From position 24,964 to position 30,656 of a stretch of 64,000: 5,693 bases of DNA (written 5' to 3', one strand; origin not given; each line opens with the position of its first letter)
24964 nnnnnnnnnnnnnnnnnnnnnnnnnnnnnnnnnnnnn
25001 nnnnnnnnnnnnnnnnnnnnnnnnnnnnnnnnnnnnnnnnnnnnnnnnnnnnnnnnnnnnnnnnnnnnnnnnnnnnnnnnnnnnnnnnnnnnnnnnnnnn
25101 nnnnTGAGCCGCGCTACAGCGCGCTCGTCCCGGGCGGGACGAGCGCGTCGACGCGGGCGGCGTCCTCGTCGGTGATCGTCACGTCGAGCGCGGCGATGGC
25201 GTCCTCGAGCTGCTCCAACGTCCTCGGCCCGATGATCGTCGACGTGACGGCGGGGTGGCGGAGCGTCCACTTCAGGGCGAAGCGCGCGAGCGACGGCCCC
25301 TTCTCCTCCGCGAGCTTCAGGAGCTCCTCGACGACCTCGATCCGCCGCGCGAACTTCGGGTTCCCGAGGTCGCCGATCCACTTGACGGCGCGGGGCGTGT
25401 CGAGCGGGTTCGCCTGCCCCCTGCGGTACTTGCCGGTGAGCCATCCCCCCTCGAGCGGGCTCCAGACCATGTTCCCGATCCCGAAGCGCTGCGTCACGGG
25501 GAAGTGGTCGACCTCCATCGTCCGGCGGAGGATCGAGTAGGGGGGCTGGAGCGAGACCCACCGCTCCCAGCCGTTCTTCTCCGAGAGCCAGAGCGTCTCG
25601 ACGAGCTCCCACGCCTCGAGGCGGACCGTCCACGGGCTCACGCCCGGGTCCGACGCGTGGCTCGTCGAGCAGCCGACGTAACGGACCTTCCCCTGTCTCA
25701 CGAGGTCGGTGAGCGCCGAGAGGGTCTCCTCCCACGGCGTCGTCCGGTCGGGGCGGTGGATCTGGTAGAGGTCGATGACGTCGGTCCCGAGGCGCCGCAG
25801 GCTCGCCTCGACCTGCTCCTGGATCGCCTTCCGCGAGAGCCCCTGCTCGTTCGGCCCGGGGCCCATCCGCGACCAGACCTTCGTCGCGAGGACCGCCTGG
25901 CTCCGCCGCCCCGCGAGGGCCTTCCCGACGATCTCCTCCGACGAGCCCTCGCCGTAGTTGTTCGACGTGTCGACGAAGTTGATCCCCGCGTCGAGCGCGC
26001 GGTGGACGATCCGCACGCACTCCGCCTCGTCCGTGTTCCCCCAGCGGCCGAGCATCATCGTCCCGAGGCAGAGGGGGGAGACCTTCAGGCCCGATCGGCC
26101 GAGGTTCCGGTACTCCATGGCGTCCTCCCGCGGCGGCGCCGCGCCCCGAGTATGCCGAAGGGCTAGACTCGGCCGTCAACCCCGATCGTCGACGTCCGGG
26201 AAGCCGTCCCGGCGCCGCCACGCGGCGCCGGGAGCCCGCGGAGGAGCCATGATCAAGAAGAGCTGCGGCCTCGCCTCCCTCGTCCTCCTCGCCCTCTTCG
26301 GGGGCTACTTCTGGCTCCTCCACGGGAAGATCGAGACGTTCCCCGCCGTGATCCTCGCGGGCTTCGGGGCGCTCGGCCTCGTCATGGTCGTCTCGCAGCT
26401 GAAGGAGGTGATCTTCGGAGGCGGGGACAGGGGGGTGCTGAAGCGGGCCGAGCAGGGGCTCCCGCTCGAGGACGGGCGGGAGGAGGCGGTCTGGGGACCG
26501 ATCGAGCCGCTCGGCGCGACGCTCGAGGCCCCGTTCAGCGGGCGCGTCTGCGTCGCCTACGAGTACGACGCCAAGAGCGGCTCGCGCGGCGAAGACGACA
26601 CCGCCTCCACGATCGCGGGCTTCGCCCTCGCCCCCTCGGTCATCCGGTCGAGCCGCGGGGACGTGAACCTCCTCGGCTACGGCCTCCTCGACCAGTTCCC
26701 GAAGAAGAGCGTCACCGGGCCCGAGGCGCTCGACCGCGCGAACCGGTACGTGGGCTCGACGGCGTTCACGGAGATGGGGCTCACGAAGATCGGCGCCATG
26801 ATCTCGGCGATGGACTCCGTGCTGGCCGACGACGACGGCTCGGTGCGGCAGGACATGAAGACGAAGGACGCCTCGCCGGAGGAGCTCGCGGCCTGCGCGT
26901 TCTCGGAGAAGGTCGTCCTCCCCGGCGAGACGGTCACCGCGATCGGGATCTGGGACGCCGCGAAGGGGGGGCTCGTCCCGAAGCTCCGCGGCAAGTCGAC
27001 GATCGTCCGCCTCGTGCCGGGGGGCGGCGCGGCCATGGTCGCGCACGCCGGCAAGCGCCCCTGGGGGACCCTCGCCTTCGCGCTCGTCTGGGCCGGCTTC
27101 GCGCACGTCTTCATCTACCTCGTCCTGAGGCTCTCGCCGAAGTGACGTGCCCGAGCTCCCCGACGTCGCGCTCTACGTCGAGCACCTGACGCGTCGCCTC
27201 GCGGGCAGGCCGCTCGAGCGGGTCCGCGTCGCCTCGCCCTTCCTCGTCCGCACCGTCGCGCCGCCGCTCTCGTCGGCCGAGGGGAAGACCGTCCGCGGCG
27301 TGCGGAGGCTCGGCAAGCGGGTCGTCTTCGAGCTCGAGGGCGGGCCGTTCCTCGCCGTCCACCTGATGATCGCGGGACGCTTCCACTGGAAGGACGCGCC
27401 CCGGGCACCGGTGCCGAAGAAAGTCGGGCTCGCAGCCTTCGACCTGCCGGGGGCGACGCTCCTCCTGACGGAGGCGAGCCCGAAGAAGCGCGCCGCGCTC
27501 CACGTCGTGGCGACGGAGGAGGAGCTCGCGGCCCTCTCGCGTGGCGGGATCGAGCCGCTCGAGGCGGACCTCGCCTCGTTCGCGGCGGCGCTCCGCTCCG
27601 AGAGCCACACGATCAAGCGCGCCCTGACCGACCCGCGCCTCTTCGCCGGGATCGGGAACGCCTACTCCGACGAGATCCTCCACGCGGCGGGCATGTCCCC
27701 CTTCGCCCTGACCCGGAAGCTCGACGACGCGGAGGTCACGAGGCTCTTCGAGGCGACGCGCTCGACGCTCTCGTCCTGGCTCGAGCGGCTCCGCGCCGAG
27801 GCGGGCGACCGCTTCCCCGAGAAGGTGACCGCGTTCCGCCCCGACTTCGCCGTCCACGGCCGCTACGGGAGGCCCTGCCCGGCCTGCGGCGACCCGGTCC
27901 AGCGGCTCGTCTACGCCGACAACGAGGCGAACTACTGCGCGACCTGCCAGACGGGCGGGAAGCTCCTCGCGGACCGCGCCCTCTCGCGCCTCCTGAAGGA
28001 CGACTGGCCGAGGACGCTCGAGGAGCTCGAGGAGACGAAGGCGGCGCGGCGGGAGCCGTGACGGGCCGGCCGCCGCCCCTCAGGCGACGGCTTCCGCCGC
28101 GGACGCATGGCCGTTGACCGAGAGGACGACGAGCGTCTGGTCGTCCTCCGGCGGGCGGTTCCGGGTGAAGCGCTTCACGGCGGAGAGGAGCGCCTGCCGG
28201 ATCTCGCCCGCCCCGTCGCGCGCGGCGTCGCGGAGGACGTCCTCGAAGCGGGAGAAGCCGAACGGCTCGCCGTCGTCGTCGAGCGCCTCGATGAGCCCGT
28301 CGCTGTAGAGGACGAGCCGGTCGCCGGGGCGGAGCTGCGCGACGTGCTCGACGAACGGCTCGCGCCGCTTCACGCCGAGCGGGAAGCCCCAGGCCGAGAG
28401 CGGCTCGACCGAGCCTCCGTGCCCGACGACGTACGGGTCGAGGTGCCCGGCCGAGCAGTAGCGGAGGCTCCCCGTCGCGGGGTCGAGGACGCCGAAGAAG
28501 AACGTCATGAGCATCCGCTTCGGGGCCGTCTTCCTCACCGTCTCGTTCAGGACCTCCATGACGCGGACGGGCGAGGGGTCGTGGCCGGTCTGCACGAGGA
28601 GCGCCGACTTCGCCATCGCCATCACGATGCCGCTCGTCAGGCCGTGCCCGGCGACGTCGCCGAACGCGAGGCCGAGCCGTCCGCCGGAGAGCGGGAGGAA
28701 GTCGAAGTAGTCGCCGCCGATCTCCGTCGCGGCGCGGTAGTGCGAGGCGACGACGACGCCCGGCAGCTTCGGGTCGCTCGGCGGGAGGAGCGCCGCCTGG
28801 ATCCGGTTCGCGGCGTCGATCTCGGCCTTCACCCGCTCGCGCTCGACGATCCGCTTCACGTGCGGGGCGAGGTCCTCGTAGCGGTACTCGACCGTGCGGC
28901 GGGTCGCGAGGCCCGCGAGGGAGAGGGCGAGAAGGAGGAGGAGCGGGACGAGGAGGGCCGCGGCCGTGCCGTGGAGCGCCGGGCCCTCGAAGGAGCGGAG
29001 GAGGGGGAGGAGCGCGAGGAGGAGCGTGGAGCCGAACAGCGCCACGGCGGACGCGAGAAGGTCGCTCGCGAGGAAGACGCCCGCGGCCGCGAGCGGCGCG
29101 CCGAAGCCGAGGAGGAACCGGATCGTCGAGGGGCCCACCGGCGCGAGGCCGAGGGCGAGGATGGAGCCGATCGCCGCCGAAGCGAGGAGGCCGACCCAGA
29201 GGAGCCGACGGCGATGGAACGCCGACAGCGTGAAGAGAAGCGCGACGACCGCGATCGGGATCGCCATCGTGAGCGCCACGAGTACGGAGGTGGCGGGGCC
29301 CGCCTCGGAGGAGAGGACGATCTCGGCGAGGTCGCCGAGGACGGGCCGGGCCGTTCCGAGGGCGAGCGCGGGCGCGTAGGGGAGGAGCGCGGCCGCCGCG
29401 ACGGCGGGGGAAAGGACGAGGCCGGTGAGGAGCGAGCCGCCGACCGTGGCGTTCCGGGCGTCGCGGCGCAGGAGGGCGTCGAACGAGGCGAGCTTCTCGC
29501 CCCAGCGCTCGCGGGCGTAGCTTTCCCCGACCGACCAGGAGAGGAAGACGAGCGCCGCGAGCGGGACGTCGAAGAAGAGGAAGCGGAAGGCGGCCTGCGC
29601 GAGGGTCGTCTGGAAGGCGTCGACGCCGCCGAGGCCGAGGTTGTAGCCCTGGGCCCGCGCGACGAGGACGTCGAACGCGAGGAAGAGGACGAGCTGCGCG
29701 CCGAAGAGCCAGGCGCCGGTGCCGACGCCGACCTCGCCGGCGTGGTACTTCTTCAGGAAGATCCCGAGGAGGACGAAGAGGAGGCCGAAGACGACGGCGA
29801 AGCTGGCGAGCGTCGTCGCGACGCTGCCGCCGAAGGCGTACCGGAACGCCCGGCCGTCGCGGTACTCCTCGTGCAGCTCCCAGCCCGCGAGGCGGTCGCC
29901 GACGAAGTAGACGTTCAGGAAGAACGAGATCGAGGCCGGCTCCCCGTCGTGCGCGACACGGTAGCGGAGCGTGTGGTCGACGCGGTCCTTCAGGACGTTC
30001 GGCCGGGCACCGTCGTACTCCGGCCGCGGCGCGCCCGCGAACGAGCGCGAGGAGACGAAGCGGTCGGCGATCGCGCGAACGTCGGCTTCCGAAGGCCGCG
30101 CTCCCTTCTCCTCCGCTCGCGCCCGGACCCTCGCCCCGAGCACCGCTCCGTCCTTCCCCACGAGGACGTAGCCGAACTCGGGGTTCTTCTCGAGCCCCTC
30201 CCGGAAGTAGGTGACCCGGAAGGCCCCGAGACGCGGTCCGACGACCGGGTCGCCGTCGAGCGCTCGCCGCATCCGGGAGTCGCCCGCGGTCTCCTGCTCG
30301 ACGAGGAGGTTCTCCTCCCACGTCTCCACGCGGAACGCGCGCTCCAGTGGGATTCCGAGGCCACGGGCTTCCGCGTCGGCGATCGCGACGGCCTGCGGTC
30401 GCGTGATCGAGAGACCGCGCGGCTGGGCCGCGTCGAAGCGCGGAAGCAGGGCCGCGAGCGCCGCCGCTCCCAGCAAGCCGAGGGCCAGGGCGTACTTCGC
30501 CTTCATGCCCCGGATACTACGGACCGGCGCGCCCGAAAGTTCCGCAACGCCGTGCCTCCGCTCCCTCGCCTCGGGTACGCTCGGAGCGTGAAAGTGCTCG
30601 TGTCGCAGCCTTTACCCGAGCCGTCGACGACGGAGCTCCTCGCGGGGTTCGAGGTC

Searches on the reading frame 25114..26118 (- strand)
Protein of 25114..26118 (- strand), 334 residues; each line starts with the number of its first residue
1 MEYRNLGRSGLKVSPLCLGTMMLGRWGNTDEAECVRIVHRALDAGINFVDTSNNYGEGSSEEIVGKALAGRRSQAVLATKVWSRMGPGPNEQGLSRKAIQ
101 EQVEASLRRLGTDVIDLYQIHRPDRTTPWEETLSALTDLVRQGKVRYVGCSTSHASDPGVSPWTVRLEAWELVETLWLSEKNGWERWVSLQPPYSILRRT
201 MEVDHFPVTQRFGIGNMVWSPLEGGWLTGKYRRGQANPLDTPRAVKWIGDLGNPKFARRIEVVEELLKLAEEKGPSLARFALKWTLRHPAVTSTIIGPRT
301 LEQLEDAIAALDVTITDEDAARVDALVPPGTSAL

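Call 23: search_protein_families(library=pfam, proteins=[window:25114-26118:-], max_evalue=0.001)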
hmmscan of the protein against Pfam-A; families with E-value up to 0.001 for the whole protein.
window:25114-26118:- (334 aa): 1 family
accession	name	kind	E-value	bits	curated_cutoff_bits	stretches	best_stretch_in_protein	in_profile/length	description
PF00248.27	Aldo_ket_red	-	3.5e-75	253.2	24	1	15-327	1-290/291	Aldo/keto reductase family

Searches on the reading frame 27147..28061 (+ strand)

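Call 23: search_protein_families(library=pfam, proteins=[window:27147-28061:+], max_evalue=0.001)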
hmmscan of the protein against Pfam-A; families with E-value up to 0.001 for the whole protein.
window:27147-28061:+ (304 aa): 4 families
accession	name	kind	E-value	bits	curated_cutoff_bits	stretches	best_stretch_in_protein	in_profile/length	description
PF01149.29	Fapy_DNA_glyco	-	2e-17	64.3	25.5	1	1-91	1-92/117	Formamidopyrimidine-DNA glycosylase N-terminal domain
PF06831.19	H2TH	-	8e-14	51.8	34.7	1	135-213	3-83/93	Formamidopyrimidine-DNA glycosylase H2TH domain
PF05833.16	NFACT_N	-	0.00019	20.8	31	1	134-210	167-242/456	NFACT N-terminal and middle domains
PF06827.20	zf-FPG_IleRS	-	0.0002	21.5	21.3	1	243-269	3-29/30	Zinc finger found in FPG and IleRS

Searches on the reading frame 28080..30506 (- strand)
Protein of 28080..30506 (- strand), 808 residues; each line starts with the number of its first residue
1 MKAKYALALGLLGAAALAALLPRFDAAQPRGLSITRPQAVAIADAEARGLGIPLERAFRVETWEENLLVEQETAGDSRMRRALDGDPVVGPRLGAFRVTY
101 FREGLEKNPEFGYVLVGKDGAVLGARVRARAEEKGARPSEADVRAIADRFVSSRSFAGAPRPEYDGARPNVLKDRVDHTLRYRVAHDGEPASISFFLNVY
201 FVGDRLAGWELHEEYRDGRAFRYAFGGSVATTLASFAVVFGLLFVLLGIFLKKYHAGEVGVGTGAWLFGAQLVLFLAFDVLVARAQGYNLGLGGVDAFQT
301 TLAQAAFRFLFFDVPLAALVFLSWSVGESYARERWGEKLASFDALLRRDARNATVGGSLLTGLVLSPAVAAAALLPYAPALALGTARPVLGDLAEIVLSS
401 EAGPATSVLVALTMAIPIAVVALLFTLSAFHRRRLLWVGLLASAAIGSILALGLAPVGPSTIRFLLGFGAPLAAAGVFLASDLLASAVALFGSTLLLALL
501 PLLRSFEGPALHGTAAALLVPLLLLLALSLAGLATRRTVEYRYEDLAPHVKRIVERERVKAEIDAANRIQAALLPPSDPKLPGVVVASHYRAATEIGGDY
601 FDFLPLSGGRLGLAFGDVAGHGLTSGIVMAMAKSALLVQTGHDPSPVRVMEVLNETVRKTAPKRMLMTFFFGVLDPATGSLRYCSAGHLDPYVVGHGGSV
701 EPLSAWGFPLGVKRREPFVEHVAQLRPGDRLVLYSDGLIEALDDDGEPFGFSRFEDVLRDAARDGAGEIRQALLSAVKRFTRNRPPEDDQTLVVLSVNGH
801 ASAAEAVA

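Call 23: search_protein_families(library=pfam, proteins=[window:28080-30506:-], max_evalue=0.001)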
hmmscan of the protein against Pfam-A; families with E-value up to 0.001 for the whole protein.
window:28080-30506:- (808 aa): 1 family
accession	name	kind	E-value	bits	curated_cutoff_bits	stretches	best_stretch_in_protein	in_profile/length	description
PF07228.17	SpoIIE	-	2.5e-47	161.7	25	1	608-797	2-191/192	Stage II sporulation protein E (SpoIIE)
